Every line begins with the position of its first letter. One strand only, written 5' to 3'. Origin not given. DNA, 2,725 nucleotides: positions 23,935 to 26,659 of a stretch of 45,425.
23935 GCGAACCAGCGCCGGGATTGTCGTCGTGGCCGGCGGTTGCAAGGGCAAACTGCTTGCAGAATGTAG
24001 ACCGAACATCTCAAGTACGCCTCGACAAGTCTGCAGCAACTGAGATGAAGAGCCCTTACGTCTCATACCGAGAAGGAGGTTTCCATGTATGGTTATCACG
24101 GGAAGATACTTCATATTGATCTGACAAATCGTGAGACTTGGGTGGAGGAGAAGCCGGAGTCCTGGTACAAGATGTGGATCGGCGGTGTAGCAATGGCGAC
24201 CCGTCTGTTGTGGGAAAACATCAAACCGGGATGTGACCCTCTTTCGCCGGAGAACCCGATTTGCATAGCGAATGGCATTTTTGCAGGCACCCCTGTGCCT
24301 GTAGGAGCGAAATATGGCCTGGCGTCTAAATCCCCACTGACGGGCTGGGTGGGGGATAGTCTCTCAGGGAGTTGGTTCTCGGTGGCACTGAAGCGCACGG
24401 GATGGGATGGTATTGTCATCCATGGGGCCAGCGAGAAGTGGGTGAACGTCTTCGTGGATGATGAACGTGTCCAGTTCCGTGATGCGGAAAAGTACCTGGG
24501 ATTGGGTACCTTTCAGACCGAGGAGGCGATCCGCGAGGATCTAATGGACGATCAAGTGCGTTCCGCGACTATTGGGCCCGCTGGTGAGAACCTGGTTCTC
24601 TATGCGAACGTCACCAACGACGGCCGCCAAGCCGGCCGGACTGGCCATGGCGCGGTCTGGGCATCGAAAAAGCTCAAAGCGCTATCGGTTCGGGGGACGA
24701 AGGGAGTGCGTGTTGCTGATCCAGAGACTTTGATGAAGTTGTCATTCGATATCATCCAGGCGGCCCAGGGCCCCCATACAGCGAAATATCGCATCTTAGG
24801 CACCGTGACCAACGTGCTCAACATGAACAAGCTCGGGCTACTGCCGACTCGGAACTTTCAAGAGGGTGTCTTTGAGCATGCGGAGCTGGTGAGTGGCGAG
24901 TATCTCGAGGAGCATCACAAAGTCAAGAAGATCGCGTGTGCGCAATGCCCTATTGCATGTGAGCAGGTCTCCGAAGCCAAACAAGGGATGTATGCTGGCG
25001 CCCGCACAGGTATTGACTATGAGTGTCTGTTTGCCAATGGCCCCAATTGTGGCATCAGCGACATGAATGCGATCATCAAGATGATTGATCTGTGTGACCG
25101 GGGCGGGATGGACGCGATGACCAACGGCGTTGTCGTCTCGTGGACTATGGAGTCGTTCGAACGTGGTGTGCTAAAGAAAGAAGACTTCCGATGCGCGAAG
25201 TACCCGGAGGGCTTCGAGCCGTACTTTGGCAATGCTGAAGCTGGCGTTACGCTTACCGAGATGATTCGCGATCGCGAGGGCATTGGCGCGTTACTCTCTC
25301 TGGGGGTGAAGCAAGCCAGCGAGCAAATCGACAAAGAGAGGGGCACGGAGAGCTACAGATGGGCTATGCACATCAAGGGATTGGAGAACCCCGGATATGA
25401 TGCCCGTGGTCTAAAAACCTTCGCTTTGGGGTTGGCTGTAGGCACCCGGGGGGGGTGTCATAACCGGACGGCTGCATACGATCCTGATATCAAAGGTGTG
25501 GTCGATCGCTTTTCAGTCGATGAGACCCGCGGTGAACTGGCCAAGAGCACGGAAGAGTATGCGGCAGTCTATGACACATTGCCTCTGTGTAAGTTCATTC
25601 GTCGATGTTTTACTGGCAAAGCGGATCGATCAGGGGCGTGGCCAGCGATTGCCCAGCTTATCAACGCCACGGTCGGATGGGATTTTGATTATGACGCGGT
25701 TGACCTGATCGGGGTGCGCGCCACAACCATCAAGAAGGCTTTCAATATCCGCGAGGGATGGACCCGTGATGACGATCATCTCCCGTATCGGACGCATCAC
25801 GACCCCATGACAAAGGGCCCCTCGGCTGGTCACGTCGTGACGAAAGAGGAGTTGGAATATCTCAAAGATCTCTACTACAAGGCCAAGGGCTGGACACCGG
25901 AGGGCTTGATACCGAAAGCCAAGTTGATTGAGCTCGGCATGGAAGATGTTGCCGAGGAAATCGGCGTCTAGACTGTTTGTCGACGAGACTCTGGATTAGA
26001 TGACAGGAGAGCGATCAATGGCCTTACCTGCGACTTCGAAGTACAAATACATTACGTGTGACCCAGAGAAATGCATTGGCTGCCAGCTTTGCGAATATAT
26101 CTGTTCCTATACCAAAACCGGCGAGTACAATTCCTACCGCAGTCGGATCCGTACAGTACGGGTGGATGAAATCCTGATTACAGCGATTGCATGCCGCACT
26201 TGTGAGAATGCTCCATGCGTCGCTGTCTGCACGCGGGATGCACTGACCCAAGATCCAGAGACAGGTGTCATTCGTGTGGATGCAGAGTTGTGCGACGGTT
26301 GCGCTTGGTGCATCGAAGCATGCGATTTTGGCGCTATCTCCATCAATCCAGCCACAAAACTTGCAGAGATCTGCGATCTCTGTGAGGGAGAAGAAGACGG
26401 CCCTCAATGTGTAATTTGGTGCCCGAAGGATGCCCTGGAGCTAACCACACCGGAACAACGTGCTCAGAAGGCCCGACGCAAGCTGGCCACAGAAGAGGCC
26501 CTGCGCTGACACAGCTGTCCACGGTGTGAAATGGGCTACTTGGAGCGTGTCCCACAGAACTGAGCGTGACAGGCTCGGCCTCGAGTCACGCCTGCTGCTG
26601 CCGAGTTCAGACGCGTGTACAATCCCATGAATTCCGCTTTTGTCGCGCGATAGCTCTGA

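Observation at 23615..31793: Canonical-looking AOR wired to an HdrA::MvhD / HdrC / HdrB module plus a polyferredoxin: Bam-like architecture without a Bam-type catalytic subunit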

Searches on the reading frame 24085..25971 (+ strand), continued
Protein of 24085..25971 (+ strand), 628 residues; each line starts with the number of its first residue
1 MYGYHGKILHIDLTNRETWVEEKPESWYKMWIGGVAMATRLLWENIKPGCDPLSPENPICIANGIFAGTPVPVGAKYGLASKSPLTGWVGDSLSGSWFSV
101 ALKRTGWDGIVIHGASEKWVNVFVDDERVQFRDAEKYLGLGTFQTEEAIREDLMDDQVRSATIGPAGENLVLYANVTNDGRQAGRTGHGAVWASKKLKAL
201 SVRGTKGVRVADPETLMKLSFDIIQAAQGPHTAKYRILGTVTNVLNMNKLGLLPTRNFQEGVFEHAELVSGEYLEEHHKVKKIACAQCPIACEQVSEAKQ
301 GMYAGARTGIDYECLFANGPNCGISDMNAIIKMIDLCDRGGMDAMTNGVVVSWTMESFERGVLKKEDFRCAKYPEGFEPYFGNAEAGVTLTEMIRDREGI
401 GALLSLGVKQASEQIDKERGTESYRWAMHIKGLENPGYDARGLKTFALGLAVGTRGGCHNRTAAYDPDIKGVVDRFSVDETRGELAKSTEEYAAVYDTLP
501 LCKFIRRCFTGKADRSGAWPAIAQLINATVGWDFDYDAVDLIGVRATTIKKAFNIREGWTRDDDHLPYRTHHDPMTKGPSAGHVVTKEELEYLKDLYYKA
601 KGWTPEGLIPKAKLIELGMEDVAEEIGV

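Call 104: search_protein_families(library=pfam, proteins=[L018:2979-3416:+, L018:3742-5901:+, L019:3977-5980:+, L022:3951-4907:+, L022:5089-6420:+], max_evalue=0.001)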
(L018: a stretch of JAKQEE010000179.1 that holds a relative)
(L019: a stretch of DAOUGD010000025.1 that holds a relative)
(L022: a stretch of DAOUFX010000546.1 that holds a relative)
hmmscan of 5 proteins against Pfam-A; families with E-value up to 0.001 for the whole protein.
L018:2979-3416:+ (145 aa): 3 families
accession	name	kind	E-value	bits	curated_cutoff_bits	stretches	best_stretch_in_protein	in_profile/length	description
PF19502.5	DUF6036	-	1.7e-07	31.7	23.6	1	14-143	16-117/164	Nucleotidyltransferase of unknown function (DUF6036)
PF10706.15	Aminoglyc_resit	-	2.5e-05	24.9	21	1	9-63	5-59/149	Aminoglycoside-2''-adenylyltransferase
PF09970.15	DUF2204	-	0.00021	21.4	20.3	0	4-142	3-142/181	Nucleotidyl transferase of unknown function (DUF2204)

L018:3742-5901:+ (719 aa): 1 family
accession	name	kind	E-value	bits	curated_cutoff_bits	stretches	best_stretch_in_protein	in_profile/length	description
PF01420.25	Methylase_S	-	2.8e-06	28.1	22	1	244-428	4-164/168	Type I restriction modification DNA specificity domain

L019:3977-5980:+ (667 aa): 3 families
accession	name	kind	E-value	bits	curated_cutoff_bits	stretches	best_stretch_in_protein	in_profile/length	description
PF14516.12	AAA_35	-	4.4e-08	32.7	27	1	188-403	31-247/331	AAA-like domain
PF13401.12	AAA_22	-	0.00029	21.6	27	1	193-293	10-98/130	AAA domain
PF20703.3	nSTAND1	-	0.00049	20.3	27.1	0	166-385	11-219/379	Novel STAND NTPase 1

L022:3951-4907:+ (318 aa): 0 families

L022:5089-6420:+ (443 aa): 1 family
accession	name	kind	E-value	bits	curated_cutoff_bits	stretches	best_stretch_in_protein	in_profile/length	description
PF00079.25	Serpin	-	4.8e-109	365.4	27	1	82-442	2-370/370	Serpin (serine protease inhibitor)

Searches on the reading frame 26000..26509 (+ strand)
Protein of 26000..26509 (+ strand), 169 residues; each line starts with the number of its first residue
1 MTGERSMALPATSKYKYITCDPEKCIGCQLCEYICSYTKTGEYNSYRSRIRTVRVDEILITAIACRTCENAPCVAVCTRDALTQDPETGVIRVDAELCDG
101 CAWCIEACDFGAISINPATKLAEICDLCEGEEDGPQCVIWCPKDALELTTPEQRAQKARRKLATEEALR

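Call 3: search_protein_families(library=pfam, proteins=[window:26000-26509:+], max_evalue=0.001)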
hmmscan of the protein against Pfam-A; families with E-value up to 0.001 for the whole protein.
window:26000-26509:+ (169 aa): 8 families
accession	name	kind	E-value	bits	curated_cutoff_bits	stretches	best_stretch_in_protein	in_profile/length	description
PF13247.11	Fer4_11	-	4.4e-14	52.9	26.2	1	59-148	4-97/100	4Fe-4S dicluster domain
PF12838.12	Fer4_7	-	8.7e-11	42.6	27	1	65-112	2-52/52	4Fe-4S dicluster domain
PF13187.11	Fer4_9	-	1.3e-07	31.9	27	1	24-81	1-51/52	4Fe-4S dicluster domain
PF00037.32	Fer4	-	2.1e-07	30.9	21.1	1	92-114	2-24/24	4Fe-4S binding domain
PF13237.11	Fer4_10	-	2.4e-05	24.6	25.5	1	59-108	3-52/53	4Fe-4S dicluster domain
PF14697.11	Fer4_21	-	4.2e-05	24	35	0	92-147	2-58/59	4Fe-4S dicluster domain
PF12837.12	Fer4_6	-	7.3e-05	23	25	1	90-113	1-24/24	4Fe-4S binding domain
PF25160.1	LdpA_Fe-S-bd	-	0.00049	20.3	27.6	1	70-115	6-45/49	LdpA Fe-S cluster-binding domain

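Call 4: search_protein_families(library=ncbifam, proteins=[window:26000-26509:+], max_evalue=0.001)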
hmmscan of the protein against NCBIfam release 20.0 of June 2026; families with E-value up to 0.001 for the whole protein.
window:26000-26509:+ (169 aa): 38 families (the best 25 are shown)
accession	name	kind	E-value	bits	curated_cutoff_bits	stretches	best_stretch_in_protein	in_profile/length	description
NF009408.0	PRK12769.1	equivalog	1e-25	90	1003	1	16-161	3-157/659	formate-dependent uric acid utilization protein AegA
NF045766.1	PhenlGlyoxDHPadI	equivalog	2.5e-24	85.8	700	1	15-151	4-138/443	NADH-dependent phenylglyoxylate dehydrogenase subunit beta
NF009451.0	PRK12809.1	equivalog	3.1e-20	72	1154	1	16-152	3-140/639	formate-dependent uric acid utilization protein YgfT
NF007658.0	PRK10330.1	equivalog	8.3e-20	71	260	1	16-151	3-157/181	electron transport protein HydN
TIGR03149.1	cyt_nit_nrfC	equivalog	3e-19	69.3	377.6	1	61-164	90-197/225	cytochrome c nitrite reductase Fe-S protein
TIGR02951.1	DMSO_dmsB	equivalog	1.9e-18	67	214.1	1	59-149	58-151/161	DMSO/selenate family reductase complex B subunit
NF038355.1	FDH3_beta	equivalog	8.7e-15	55.2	240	1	18-120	5-108/180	formate dehydrogenase FDH3 subunit beta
NF011569.0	PRK14993.1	equivalog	9.4e-15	54.7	416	1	18-131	46-165/244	tetrathionate reductase subunit TtrB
NF007382.0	PRK09898.1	equivalog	1.1e-14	54.5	213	1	12-148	56-200/208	ferredoxin-like protein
NF008134.0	PRK10882.1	equivalog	6.8e-14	51.6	263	1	64-165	112-222/329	hydrogenase 2 operon protein HybA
NF045797.1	DsrO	equivalog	2e-12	47.1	200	1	61-118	99-155/235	sulfate reduction electron transfer complex DsrMKJOP subunit DsrO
NF045715.1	sulf_resp_HmcB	equivalog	2.2e-11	43.4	420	1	56-164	98-211/307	sulfate respiration complex iron-sulfur protein HmcB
NF042979.1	EthbenzDh_ebdB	equivalog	2.6e-11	43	740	1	62-129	150-217/354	ethylbenzene dehydrogenase subunit beta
NF041715.1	arsenate_red_ArrB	equivalog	1.5e-10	41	450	1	21-118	8-109/233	arsenate respiratory reductase iron-sulfur subunit ArrB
TIGR03478.1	DMSO_red_II_bet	subfamily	4e-10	39.1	480.7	1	64-129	130-195/321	DMSO reductase family type II enzyme, iron-sulfur subunit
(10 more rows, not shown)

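Call 15: search_solved_structures(query=window:26000-26509:+, max_evalue=0.001)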
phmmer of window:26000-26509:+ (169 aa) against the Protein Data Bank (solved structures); distinct sequences matched with E-value up to 0.001: 31.
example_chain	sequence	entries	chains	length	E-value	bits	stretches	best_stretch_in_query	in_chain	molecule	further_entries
9mqx_E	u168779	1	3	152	1.8e-24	89.6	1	16-154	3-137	Fe-S-cluster-containing hydrogenase subunit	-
8c0z_C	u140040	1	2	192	8.3e-21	77.7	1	13-147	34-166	Iron-sulfur cluster-binding protein potential subunit of aldehyde oxidoreductase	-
7qv7_A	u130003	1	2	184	1.9e-20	76.5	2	16-120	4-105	Hydrogen dependent carbon dioxide reductase subunit HycB3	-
7z0s_B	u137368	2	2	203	4.7e-19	72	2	16-117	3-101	Formate hydrogenlyase subunit 2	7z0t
7qv7_B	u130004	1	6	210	6.8e-18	68.2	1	15-118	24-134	Hydrogen dependent carbon dioxide reductase subunit HycB4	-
6x6u_B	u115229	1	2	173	9.3e-17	64.5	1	17-154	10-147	Oxidoreductase, Fe-S subunit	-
6x1o_B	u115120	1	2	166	1.5e-16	63.8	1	18-154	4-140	Oxidoreductase, Fe-S subunit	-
2ivf_B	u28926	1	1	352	2.9e-13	53.1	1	62-130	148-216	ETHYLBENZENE DEHYDROGENASE BETA-SUBUNIT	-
6cz7_B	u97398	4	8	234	3.2e-11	46.5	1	20-135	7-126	4Fe-4S ferredoxin, iron-sulfur binding domain protein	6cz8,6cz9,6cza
9vap_B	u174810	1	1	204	2.3e-10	43.7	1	19-120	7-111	4Fe-4S dicluster domain-containing protein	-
4z3w_E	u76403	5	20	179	9.2e-10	41.7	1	16-153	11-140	Iron-sulfur cluster-binding oxidoreductase, putative benzoyl-CoA reductase electron transf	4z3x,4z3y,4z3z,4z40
1kqf_B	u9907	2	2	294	1.6e-09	41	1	58-164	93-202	FORMATE DEHYDROGENASE, NITRATE-INDUCIBLE, IRON-SULFUR SUBUNIT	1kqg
2vpw_B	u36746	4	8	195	4.5e-09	39.5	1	19-160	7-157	NRFC PROTEIN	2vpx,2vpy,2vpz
4ydd_B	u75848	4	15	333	2.8e-08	36.9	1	64-146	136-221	DMSO reductase family type II enzyme, iron-sulfur subunit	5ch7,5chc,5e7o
7b04_A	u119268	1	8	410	8.7e-08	35.3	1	64-134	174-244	Nitrite oxidoreductase subunit B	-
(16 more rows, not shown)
